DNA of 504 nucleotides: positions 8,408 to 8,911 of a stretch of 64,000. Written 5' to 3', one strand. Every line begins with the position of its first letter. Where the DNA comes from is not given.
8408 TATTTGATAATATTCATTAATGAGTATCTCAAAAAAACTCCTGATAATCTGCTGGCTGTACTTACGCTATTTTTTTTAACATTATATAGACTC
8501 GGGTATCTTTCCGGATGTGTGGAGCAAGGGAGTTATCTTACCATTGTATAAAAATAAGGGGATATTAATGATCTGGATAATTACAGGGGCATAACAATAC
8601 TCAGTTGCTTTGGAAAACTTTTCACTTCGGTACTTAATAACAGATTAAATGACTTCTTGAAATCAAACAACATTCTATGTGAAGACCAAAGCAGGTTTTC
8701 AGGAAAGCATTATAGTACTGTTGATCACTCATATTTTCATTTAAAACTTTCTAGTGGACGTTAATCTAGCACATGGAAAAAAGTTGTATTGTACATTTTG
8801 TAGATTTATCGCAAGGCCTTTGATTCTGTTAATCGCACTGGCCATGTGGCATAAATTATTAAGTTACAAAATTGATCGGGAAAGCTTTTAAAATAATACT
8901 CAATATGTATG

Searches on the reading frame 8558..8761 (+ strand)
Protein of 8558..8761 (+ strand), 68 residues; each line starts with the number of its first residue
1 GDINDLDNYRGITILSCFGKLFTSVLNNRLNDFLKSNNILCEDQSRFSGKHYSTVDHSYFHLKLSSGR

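Call 61: search_protein_families(library=pfam, proteins=[window:8558-8761:+], max_evalue=0.01)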
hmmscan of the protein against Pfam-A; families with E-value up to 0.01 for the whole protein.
window:8558-8761:+ (68 aa): 1 family
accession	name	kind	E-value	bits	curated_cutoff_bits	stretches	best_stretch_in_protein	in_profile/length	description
PF00078.32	RVT_1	-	0.0012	19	29.6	1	6-50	6-47/205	Reverse transcriptase (RNA-dependent DNA polymerase)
